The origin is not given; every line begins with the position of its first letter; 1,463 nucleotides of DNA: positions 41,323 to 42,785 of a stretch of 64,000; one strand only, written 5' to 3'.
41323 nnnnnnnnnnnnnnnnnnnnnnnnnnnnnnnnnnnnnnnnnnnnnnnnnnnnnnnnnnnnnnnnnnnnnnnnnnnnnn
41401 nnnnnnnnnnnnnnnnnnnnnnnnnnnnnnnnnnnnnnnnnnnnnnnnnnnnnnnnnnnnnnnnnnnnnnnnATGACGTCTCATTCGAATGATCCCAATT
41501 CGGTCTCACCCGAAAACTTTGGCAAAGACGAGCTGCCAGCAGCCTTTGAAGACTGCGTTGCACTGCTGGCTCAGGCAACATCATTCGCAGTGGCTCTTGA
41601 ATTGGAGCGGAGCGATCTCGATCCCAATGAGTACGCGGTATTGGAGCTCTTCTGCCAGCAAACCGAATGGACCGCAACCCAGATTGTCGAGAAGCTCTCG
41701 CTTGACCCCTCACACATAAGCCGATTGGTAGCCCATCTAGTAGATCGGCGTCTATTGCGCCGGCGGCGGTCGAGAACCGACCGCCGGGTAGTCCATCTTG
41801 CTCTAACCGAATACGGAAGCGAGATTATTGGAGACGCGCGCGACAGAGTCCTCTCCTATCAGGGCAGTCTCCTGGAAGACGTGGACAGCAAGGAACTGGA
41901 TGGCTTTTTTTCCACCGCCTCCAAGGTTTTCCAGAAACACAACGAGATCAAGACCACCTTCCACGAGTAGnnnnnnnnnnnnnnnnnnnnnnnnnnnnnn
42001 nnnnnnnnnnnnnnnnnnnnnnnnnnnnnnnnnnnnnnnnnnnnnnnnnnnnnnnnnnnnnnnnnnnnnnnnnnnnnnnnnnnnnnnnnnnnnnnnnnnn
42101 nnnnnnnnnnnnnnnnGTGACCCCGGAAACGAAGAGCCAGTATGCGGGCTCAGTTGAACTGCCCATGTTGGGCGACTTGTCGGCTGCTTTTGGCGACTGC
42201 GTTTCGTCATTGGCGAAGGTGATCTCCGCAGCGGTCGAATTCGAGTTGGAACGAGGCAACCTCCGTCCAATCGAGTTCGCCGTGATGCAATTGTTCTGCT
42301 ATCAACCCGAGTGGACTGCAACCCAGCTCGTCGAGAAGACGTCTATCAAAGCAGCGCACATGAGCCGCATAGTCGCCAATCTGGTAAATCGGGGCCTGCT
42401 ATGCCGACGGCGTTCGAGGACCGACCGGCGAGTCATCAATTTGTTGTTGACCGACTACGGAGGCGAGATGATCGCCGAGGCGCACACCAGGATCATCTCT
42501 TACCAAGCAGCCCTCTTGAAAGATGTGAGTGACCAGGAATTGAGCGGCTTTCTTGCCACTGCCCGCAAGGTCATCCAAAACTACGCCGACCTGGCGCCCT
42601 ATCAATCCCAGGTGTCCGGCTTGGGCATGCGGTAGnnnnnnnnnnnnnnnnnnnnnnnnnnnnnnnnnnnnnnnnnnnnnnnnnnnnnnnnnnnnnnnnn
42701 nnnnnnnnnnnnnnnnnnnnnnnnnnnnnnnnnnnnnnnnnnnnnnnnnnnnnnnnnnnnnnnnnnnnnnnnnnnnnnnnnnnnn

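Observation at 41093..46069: Lower-GC, regulator-only block inserted at the base after the tmRNA 3' end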

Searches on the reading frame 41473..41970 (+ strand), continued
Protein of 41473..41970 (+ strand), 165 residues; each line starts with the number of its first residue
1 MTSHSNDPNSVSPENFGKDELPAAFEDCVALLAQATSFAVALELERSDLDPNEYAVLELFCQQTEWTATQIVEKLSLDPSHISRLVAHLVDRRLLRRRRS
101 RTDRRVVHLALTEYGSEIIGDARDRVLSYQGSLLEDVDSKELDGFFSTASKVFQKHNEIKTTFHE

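Call 60: search_protein_families(library=ncbifam, proteins=[L084:3584-4657:+, L084:4695-7187:+, L084:7180-8370:+, L084:8379-8795:+], max_evalue=0.00001)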
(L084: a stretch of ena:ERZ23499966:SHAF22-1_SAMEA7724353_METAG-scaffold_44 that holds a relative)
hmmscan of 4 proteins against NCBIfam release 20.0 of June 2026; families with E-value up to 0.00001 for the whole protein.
L084:3584-4657:+ (357 aa): 0 families

L084:4695-7187:+ (830 aa): 7 families
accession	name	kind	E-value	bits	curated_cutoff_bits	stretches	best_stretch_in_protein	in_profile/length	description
NF052585.1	SucGlutTfsCaiB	equivalog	6.2e-59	199.6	750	2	408-813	3-389/394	succinate--glutarate CoA-transferase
NF003809.0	PRK05398.1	subfamily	8.3e-50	169.5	442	2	411-828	3-416/416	formyl-CoA transferase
NF041294.1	Scnl_mescCoAtase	equivalog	1e-47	163.1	700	2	10-206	3-214/381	succinyl-CoA:mesaconate CoA-transferase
NF008511.0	PRK11430.1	equivalog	7.9e-47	160.2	522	2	8-201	7-207/381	CoA:oxalate CoA-transferase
TIGR03253.1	oxalate_frc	equivalog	9.7e-46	156.3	504.2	2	412-828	3-416/416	formyl-CoA transferase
NF002914.1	PRK03525.1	equivalog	7.1e-28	97.6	413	2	412-535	9-129/400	L-carnitine CoA-transferase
TIGR04253.1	mesacon_CoA_iso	equivalog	3.3e-13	49.4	725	0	9-83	1-85/403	2-methylfumaryl-CoA isomerase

L084:7180-8370:+ (396 aa): 17 families
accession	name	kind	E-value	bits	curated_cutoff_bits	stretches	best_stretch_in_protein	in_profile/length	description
NF005892.0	PRK07855.1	subfamily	4.5e-113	378.1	469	1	7-393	4-389/390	lipid-transfer protein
NF004811.0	PRK06158.1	subfamily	3.1e-66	223.9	421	1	5-383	4-369/384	acetyl-CoA acetyltransferase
NF006010.0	PRK08142.1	subfamily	1.6e-55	188.5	462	1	27-380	20-370/388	thiolase domain-containing protein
NF004720.0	PRK06064.1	subfamily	5.5e-43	147.2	420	1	11-386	4-381/389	thiolase domain-containing protein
NF004715.0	PRK06059.1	equivalog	1e-37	130.1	424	1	11-378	6-384/399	lipid-transfer protein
NF006102.0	PRK08256.1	subfamily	1.6e-35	123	436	1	10-376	4-375/394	lipid-transfer protein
NF053570.1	AcCoTHIOL_METTL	equivalog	4e-33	114.8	600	1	11-385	4-376/385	acetyl-CoA acetyltransferase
NF009228.0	PRK12578.1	subfamily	1.6e-32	112.6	485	1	9-376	3-369/387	thiolase domain-containing protein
NF004810.0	PRK06157.1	equivalog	1.3e-31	110.1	403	1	7-377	5-378/400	acetyl-CoA acetyltransferase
NF006180.0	PRK08313.1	subfamily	2.7e-29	102.2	514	1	10-376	5-366/389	thiolase domain-containing protein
NF004982.0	PRK06365.1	equivalog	1.4e-28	100.1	695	1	36-360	41-384/430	thiolase domain-containing protein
NF004722.0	PRK06066.1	equivalog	1.5e-24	86.7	516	1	9-388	4-379/385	thiolase domain-containing protein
NF053628.1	BnzsclthlBbsBGT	equivalog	6.7e-20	71.2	750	1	143-366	133-352/389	benzoylsuccinyl-CoA thiolase subunit BbsB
NF005704.0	PRK07516.1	subfamily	1.7e-19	70.1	412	1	11-378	4-371/389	thiolase domain-containing protein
NF004936.0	PRK06289.1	equivalog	1.4e-16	60.3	375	1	152-387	151-398/405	acetyl-CoA acetyltransferase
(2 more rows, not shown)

L084:8379-8795:+ (138 aa): 0 families

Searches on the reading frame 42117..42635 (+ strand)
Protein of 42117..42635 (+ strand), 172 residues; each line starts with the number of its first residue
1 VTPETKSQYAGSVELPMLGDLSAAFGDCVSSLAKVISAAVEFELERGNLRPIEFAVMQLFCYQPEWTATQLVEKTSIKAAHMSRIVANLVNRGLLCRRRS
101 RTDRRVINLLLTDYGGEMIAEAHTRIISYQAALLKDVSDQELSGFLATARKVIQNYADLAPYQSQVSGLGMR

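Call 7: search_protein_families(library=pfam, proteins=[window:42117-42635:+])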
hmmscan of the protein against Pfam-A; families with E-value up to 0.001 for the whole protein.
window:42117-42635:+ (172 aa): 3 families
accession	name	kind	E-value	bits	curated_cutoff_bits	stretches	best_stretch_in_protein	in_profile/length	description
PF12802.13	MarR_2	-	5.3e-09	36.6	27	1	51-105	5-60/61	MarR family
PF01047.28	MarR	-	2.4e-07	31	24.6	1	53-106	5-58/59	MarR family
PF22381.2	Staph_reg_Sar_Rot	-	4.8e-05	23.8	27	1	49-120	12-83/85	Transcriptional regulator SarA/Rot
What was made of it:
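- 42117..42635 (+): MarR-B (172 aa), a paralogue of MarR-A (53-57% identity). Its 3' end overlaps the convergent kinase gene by 34 nt. Pfam MarR_2 at 36.6 bits (call 7).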

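Call 28: search_protein_families(library=ncbifam, proteins=[window:42117-42635:+], max_evalue=0.001)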
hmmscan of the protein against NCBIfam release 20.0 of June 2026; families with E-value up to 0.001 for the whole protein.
window:42117-42635:+ (172 aa): 13 families
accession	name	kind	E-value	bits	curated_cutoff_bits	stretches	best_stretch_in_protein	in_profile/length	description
NF053777.1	Saro0803TransReg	equivalog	7e-10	38.7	200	1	55-145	41-131/140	Saro_0803 family transcriptional regulator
NF045593.1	bilirub_TF_BilQ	equivalog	4.6e-09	36.1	125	1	63-154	42-133/135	bilirubin utilization transcriptional regulator BilQ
NF002926.0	PRK03573.1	equivalog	8e-08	32.3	120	1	58-159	39-140/144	transcriptional regulator SlyA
NF038251.1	AdcR_fam_Zn_TF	equivalog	2.4e-06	27.8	175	1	63-155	47-134/143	zinc-dependent MarR family transcriptional regulator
NF050133.1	TransRegFabT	equivalog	2.8e-06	27.7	200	1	59-142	37-120/138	fatty acid biosynthesis transcriptional regulator FabT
TIGR02337.1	HpaR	equivalog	4.1e-06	26.7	121.2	1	54-131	31-108/130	homoprotocatechuate degradation operon regulator HpaR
NF047395.1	TransRegLtdR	equivalog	1.9e-05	24.4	250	1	59-139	56-138/166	transcriptional regulator LdtR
NF052638.1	TransRegOhrRVib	equivalog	2.3e-05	24.1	200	1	44-154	30-138/141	transcriptional regulator OhrR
NF053814.1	teico_TcaR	equivalog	3.5e-05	23.9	170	1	56-144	43-133/151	MarR family transcriptional regulator TcaR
NF008122.0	PRK10870.1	equivalog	7e-05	22.6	157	1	82-156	88-162/176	transcriptional repressor MprA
NF052438.1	TransRegRv0880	equivalog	8.2e-05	22.5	220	1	67-153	50-135/143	Rv0880 family HTH-type transcriptional regulator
TIGR01889.1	Staph_reg_Sar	paralog_domain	9.3e-05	22.7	62.6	1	56-121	30-99/109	staphylococcal accessory regulator family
TIGR04472.1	reg_rSAM_mob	hypoth_equivalog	0.00083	19.4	240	0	70-156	50-136/141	radical SAM mobile pair system MarR family transcriptional regulator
